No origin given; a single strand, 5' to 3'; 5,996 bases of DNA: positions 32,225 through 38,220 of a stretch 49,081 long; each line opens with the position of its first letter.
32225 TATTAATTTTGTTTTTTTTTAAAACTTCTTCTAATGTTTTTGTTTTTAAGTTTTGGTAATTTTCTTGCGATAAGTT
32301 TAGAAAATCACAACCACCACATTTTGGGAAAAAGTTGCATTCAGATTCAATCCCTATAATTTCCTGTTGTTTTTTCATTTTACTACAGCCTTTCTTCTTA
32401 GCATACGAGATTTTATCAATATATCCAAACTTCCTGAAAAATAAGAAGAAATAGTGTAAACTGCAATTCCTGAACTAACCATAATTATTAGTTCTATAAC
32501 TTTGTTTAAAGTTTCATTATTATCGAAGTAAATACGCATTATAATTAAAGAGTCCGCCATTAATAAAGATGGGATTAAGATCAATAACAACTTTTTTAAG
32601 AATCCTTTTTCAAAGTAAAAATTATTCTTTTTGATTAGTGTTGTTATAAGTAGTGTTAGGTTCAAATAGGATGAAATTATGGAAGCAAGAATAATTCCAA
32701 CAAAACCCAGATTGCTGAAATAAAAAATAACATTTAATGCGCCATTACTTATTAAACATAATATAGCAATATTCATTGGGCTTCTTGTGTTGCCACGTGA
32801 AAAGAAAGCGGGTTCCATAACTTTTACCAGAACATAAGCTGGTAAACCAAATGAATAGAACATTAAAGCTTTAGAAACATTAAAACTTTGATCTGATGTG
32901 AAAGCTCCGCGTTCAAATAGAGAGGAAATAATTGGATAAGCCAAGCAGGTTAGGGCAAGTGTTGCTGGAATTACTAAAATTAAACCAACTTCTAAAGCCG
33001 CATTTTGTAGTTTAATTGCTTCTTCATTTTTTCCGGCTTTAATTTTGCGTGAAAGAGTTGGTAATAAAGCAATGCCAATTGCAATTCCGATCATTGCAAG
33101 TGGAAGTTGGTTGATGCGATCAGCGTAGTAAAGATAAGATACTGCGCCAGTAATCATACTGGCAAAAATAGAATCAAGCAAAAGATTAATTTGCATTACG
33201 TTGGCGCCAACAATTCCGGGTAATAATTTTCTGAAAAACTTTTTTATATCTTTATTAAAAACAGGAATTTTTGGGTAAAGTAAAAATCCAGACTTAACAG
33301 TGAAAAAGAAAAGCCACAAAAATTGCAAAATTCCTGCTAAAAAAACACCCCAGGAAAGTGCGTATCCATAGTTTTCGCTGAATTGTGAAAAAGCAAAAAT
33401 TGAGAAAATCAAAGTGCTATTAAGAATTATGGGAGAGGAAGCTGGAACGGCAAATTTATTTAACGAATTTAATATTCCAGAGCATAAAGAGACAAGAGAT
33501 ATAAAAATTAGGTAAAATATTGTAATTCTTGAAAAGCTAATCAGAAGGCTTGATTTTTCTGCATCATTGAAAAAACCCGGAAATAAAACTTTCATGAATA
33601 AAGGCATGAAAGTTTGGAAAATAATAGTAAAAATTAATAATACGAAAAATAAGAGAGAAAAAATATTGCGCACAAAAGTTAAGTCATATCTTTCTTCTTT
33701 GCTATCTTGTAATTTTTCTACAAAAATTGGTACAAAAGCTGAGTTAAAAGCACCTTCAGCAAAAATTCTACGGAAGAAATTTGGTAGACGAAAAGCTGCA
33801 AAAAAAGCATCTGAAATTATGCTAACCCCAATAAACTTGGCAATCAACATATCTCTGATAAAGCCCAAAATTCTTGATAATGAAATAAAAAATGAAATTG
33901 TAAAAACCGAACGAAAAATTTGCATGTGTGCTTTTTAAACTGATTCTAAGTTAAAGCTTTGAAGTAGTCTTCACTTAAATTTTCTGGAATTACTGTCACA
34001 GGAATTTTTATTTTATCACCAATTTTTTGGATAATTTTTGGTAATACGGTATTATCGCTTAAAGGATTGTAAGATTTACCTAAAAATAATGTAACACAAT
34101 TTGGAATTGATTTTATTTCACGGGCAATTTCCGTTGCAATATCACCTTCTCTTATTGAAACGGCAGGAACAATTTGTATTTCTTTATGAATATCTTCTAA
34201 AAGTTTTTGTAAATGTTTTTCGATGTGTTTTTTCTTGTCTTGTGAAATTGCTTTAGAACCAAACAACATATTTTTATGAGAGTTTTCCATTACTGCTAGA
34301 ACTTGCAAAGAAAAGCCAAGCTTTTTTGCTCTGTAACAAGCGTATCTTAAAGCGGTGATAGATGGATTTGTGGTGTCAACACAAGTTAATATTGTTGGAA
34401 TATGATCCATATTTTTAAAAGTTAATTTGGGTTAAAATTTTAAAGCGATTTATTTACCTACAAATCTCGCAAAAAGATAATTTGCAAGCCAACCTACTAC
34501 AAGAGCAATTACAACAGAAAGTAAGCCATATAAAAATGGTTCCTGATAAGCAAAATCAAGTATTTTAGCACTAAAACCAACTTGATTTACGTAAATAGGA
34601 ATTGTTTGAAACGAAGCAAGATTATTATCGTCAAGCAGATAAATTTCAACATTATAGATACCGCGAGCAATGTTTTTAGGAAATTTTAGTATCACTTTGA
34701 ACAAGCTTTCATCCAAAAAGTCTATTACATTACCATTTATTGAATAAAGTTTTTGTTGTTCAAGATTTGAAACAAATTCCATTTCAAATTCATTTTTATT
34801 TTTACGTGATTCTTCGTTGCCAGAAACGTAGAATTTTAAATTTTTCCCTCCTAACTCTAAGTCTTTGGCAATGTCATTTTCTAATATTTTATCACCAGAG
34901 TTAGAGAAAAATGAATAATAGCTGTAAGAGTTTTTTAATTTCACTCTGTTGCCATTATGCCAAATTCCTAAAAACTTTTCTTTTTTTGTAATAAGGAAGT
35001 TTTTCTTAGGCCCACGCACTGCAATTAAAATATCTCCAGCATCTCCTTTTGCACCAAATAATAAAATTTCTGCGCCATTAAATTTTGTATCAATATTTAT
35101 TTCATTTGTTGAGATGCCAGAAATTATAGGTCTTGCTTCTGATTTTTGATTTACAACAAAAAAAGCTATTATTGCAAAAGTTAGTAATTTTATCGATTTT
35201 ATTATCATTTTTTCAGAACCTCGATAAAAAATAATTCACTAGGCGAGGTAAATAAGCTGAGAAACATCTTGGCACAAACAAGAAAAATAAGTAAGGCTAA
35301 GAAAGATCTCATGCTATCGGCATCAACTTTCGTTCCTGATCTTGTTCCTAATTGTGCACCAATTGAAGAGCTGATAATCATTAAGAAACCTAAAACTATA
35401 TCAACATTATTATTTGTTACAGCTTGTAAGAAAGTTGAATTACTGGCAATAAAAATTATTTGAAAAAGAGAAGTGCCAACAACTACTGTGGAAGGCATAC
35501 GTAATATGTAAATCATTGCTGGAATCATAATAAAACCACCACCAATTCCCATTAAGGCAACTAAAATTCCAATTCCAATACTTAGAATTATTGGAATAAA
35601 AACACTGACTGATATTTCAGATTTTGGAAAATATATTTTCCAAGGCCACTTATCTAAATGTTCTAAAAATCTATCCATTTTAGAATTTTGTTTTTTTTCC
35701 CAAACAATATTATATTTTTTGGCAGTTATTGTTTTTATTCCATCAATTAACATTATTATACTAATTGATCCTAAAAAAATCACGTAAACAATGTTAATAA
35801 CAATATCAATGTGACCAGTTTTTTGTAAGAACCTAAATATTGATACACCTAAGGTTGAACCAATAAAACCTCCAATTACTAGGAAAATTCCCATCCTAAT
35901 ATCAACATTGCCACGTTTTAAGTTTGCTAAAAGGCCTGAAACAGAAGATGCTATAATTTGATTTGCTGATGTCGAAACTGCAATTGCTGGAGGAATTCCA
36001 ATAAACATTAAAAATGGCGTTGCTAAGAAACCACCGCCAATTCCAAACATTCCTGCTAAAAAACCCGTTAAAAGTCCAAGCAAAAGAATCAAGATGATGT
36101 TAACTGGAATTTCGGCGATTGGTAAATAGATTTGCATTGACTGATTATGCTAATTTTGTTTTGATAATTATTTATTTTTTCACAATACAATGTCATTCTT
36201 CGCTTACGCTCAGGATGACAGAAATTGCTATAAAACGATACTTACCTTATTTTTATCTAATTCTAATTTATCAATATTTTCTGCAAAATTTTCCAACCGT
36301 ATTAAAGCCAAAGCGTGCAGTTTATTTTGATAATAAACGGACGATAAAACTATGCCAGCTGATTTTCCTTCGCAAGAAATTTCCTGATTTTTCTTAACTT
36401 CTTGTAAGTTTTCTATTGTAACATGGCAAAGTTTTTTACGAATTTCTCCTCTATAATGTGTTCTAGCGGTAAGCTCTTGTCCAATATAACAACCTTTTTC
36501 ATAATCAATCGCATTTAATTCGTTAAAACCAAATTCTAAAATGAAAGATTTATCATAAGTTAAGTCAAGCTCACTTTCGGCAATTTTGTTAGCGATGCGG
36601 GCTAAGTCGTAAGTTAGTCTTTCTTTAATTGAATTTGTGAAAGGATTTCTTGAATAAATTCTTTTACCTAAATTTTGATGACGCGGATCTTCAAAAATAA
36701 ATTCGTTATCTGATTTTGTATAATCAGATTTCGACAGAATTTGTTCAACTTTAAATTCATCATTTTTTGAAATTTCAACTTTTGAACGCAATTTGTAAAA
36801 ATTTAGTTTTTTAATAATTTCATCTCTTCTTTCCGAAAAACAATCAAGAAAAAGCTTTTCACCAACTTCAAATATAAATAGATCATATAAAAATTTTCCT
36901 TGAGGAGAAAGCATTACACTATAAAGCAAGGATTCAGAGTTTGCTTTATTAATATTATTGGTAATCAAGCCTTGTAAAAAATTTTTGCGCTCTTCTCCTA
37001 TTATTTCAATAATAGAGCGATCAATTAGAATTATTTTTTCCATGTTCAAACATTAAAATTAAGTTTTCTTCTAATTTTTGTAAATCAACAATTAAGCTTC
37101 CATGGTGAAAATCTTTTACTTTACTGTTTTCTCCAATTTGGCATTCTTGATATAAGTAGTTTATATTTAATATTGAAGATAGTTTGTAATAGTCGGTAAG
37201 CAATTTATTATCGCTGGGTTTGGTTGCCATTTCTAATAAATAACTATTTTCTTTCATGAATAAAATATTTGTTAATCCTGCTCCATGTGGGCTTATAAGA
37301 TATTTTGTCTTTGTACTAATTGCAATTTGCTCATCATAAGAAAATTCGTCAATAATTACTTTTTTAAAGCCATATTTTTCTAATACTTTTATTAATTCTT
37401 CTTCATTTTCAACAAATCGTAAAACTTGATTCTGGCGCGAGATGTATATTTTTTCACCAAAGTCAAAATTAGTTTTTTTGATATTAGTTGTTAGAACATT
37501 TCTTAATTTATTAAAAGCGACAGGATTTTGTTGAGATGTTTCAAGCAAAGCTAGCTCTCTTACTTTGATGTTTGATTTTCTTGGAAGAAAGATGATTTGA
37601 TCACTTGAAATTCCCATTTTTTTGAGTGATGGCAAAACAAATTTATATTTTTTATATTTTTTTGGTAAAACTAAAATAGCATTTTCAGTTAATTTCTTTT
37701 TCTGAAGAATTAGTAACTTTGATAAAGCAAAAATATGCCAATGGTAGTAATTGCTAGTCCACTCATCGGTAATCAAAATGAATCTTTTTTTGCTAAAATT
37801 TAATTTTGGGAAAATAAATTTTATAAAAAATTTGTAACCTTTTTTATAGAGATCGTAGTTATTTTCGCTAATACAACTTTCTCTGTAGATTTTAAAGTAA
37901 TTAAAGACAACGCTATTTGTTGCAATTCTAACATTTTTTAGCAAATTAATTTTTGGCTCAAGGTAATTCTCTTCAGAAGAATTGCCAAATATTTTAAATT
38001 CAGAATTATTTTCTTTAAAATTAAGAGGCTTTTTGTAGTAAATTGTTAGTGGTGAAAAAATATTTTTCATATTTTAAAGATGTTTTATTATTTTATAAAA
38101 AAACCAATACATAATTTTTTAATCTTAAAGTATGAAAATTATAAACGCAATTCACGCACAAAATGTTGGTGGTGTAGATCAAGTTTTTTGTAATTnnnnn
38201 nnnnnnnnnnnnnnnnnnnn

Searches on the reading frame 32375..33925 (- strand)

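Call 77: search_protein_families(library=pfam, max_evalue=0.00001, proteins=[window:32375-33925:-])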
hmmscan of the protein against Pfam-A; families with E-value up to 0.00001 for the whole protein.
window:32375-33925:- (516 aa): 2 families
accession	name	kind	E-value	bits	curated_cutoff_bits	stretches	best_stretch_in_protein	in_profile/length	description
PF03023.19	MurJ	-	2.7e-111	372.8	27.4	1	28-470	1-439/451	Lipid II flippase MurJ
PF01554.23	MatE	-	5e-06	26.7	24.9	1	263-400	29-161/161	MatE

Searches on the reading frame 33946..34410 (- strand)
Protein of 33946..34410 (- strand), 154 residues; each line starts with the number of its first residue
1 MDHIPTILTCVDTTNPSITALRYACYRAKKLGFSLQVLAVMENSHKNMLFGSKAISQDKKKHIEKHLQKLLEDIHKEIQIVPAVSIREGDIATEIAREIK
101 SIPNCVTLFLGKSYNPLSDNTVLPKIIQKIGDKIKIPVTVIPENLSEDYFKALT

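Call 25: search_protein_families(library=pfam, max_evalue=0.001, proteins=[window:33946-34410:-])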
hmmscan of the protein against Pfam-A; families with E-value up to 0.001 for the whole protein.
window:33946-34410:- (154 aa): 1 family
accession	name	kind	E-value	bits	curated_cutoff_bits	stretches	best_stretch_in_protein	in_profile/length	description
PF00582.32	Usp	-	2.7e-06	28.4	24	1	6-142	4-141/141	Universal stress protein family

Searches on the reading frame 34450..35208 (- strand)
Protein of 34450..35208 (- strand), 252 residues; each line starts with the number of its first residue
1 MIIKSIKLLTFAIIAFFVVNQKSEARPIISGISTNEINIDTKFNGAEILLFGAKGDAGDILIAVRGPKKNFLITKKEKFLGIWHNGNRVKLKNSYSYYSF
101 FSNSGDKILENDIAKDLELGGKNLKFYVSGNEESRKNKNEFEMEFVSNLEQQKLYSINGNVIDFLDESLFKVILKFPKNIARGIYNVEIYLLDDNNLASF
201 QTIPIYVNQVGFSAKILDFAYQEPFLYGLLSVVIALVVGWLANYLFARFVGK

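Call 25: search_protein_families(library=pfam, max_evalue=0.001, proteins=[window:34450-35208:-])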
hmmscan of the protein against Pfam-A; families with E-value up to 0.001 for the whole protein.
window:34450-35208:- (252 aa): 1 family
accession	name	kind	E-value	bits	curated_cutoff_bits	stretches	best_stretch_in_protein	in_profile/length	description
PF09608.15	Alph_Pro_TM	-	4e-54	184.2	24.5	1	29-248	3-227/227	Putative transmembrane protein (Alph_Pro_TM)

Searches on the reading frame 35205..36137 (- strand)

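Call 25: search_protein_families(library=pfam, max_evalue=0.001, proteins=[window:35205-36137:-])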
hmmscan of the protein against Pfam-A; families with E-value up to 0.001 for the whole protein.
window:35205-36137:- (310 aa): 1 family
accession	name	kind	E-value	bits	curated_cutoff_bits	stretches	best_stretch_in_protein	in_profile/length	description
PF01925.25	TauE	-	7.1e-49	167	32.6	1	17-291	1-237/237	Sulfite exporter TauE/SafE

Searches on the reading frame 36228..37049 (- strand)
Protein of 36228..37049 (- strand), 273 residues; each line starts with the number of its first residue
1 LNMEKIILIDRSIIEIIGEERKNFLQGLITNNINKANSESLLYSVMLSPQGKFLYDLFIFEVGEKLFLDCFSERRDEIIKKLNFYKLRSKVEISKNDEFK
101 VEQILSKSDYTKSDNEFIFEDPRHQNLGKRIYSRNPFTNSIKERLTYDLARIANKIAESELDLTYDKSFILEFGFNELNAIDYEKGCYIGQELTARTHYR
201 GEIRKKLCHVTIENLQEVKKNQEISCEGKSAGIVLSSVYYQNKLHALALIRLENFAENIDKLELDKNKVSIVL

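Call 25: search_protein_families(library=pfam, max_evalue=0.001, proteins=[window:36228-37049:-])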
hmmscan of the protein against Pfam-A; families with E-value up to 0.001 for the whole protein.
window:36228-37049:- (273 aa): 2 families
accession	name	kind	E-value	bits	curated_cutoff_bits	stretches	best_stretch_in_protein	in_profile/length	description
PF01571.26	GCV_T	-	1e-07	32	25.6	1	13-75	50-112/255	Aminomethyltransferase folate-binding domain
PF25455.1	Beta-barrel_CAF17_C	-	0.00048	20.3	25.7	1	203-270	1-61/70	CAF17, C-terminal beta-barrel domain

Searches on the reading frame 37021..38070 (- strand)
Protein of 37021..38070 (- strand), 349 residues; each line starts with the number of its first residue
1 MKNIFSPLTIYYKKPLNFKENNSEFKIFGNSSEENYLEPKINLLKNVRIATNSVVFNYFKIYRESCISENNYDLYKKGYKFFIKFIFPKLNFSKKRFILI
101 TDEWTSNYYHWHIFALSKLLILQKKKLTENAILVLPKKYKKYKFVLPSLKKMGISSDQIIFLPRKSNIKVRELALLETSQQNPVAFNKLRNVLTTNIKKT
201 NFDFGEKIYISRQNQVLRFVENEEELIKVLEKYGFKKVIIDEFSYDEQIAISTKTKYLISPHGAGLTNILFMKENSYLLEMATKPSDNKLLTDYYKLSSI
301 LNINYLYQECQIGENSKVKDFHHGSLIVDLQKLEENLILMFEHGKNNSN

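Call 3: search_protein_families(library=pfam, max_evalue=10, proteins=[window:37021-38070:-])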
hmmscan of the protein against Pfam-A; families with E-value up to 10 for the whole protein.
window:37021-38070:- (349 aa): 2 families
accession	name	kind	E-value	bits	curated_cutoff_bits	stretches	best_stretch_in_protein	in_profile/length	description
PF04577.19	Glyco_transf_61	-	2e-22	80.3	27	1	108-277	1-135/137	Glycosyltransferase 61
PF10480.15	ICAP-1_inte_bdg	-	0.056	13.9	25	1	199-244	83-128/200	Beta-1 integrin binding protein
